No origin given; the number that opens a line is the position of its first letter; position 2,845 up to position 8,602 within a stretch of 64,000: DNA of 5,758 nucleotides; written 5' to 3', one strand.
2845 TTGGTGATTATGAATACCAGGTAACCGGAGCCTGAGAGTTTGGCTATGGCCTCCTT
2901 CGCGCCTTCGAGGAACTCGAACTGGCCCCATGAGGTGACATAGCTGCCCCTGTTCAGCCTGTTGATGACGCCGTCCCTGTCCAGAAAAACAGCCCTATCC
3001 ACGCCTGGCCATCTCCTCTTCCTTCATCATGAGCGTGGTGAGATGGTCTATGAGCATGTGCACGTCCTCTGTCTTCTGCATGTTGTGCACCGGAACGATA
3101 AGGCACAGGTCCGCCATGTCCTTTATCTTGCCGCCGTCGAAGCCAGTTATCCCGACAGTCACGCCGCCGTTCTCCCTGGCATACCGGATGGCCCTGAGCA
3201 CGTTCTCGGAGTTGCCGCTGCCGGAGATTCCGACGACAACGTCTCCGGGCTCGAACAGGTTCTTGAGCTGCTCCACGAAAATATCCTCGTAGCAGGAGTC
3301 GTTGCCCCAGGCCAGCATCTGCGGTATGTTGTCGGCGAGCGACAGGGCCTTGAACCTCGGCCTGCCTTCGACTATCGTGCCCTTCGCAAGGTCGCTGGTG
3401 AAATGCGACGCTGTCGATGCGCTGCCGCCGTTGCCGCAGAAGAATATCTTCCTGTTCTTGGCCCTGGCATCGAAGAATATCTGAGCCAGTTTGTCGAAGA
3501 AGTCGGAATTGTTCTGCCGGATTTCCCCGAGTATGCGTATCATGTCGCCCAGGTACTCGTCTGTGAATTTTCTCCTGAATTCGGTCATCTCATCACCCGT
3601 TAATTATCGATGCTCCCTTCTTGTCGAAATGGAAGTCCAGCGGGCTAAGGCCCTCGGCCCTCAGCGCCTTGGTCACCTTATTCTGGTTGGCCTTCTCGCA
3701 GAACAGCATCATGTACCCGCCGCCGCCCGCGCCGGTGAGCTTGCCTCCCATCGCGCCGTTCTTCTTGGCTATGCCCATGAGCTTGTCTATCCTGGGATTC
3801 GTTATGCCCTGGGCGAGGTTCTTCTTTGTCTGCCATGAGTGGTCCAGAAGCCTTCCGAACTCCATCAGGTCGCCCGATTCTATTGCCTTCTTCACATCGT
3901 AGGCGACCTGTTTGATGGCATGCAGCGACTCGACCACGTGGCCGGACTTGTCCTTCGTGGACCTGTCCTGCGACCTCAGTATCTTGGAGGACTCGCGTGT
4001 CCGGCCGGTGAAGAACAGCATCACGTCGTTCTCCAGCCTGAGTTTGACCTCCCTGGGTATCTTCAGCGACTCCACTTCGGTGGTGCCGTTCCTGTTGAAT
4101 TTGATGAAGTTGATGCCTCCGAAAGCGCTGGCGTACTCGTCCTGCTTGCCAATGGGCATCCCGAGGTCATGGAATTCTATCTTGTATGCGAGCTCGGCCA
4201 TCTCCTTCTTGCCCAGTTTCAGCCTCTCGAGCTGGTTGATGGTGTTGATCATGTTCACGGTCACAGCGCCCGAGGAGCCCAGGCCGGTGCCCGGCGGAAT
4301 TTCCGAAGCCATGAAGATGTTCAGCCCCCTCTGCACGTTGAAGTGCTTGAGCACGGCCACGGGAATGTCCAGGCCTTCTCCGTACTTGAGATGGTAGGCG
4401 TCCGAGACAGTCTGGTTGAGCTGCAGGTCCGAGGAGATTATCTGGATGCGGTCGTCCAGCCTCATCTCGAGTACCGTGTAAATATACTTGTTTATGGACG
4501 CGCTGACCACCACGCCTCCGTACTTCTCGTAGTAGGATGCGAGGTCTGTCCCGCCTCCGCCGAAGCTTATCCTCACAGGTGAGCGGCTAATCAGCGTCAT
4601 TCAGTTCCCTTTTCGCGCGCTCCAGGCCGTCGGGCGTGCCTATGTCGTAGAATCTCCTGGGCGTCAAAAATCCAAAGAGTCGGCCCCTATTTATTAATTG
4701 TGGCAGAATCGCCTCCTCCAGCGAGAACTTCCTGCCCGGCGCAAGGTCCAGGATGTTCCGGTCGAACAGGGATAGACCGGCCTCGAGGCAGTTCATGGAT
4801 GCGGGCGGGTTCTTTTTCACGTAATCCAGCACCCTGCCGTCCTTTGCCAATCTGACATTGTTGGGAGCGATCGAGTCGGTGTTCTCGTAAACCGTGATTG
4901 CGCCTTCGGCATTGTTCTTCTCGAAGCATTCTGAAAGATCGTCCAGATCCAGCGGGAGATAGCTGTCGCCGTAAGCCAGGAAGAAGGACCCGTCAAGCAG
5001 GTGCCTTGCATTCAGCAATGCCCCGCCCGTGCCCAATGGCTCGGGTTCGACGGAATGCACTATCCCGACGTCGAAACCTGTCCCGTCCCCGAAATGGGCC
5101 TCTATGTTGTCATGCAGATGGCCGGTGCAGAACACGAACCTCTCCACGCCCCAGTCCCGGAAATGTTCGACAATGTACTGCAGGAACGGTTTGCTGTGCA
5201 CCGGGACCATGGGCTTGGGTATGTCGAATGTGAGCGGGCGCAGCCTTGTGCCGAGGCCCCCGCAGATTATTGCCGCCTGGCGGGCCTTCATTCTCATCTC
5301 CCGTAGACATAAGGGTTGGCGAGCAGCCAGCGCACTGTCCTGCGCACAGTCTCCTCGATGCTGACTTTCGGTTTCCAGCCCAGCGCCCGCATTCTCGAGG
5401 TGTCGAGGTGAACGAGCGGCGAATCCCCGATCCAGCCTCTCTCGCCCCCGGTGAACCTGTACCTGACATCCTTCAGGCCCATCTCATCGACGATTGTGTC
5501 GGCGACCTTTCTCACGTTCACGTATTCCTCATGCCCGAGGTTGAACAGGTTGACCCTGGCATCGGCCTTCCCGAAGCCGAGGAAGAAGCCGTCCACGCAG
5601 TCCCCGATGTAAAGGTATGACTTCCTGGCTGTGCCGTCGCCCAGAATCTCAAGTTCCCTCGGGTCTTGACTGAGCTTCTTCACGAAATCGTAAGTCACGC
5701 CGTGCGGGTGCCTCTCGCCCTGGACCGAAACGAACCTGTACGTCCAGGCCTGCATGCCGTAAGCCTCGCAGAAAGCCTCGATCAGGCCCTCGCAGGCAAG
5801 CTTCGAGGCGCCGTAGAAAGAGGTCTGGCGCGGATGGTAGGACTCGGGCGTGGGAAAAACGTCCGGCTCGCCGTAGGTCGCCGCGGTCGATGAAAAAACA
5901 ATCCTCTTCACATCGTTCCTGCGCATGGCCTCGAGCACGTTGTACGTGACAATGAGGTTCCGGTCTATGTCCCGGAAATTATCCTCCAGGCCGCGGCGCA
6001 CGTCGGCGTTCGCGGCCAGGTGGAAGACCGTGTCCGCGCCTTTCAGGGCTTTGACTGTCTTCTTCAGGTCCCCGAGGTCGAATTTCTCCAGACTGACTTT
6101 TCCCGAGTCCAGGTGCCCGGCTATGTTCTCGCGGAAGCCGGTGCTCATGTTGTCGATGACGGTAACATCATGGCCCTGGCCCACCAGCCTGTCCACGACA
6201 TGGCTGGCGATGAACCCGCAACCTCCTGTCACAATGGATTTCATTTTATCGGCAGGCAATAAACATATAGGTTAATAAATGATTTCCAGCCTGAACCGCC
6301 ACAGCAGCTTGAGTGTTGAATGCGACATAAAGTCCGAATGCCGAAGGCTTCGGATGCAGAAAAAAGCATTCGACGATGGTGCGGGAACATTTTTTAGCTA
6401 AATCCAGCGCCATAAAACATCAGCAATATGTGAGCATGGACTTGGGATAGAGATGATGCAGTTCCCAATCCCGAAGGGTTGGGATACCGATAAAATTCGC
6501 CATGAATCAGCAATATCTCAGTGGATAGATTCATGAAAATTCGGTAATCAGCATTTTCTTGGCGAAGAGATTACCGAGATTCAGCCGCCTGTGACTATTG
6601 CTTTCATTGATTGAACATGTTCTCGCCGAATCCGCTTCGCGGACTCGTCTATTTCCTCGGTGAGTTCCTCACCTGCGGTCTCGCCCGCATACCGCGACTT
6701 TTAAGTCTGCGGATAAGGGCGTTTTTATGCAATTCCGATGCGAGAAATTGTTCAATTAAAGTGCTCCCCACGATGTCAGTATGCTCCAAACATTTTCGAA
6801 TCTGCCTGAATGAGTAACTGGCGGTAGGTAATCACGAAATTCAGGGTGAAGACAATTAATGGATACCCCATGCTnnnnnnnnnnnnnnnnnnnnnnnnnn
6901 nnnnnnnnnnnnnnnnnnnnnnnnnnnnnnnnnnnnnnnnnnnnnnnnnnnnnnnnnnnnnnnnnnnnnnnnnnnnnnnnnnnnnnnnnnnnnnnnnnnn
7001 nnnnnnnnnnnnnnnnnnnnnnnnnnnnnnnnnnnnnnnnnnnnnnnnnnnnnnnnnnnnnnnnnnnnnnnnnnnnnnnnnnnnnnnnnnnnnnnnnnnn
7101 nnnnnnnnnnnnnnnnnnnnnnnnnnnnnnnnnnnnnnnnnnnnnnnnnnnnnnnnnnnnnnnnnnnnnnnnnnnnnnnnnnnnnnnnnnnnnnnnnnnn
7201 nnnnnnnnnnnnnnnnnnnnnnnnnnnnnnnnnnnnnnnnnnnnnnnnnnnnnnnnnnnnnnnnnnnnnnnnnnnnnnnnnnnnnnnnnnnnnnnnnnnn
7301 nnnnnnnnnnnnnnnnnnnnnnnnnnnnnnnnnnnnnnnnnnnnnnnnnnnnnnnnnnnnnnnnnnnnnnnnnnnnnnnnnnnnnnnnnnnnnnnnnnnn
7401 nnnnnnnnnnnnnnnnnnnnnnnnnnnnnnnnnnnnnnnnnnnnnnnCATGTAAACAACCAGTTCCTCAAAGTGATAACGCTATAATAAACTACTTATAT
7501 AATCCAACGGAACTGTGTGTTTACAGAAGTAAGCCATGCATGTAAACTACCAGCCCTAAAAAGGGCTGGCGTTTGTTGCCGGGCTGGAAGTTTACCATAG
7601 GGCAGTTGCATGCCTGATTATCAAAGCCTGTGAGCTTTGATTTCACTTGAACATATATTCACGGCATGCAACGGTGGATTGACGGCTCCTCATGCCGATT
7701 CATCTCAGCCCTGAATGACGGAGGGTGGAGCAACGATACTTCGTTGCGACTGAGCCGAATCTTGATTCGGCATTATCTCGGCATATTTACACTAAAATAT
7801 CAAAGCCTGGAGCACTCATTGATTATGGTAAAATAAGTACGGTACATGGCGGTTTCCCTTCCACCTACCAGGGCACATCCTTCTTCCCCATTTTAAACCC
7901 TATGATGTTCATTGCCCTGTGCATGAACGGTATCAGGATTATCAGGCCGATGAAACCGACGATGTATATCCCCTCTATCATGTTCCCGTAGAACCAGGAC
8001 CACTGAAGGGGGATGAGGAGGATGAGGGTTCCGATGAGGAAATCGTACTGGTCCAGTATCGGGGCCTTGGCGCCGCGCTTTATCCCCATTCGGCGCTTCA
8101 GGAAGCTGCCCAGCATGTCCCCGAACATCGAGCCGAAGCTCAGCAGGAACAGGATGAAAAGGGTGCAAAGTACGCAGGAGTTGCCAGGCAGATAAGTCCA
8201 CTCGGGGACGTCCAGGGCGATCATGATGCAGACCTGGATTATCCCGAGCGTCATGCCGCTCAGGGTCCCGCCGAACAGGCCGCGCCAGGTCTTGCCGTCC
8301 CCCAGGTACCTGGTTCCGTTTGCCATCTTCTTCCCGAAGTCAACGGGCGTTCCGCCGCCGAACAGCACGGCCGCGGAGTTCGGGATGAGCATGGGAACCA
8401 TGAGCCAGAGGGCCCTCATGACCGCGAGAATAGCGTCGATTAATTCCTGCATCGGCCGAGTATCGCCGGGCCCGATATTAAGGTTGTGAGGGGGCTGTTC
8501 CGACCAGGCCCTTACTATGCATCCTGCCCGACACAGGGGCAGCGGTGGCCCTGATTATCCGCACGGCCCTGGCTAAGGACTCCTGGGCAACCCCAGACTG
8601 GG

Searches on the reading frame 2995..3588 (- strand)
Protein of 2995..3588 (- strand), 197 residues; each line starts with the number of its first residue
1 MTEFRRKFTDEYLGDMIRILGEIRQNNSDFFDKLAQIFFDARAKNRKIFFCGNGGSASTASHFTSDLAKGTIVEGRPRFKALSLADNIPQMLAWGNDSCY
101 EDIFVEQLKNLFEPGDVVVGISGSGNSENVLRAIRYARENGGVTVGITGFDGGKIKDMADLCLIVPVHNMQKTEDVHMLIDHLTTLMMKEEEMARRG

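Call 65: search_protein_families(library=pfam, proteins=[window:2995-3588:-], max_evalue=0.001)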
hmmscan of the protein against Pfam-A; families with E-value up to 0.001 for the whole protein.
window:2995-3588:- (197 aa): 2 families
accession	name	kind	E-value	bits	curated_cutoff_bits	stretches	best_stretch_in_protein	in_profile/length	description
PF13580.11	SIS_2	-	1.2e-19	71.1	27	1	11-149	1-138/138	SIS domain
PF01380.27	SIS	-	1.5e-12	47.9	25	1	103-169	42-108/131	SIS domain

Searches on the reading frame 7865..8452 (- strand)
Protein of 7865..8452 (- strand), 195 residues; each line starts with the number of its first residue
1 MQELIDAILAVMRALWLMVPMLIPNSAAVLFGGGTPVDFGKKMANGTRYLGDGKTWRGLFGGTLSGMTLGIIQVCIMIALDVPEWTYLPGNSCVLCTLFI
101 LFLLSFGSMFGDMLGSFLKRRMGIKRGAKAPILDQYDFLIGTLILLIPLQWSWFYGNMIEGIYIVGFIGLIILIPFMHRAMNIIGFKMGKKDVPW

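Call 16: search_protein_families(library=pfam, proteins=[window:7865-8452:-], max_evalue=0.001)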
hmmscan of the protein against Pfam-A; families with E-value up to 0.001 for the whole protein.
window:7865-8452:- (195 aa): 2 families
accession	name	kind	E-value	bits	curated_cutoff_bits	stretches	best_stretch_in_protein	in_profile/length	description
PF01864.22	CarS-like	-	2.4e-46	158.4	22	1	11-195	5-175/175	CDP-archaeol synthase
PF01148.25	CTP_transf_1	-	4.9e-08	33.6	24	1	53-125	169-231/264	Cytidylyltransferase family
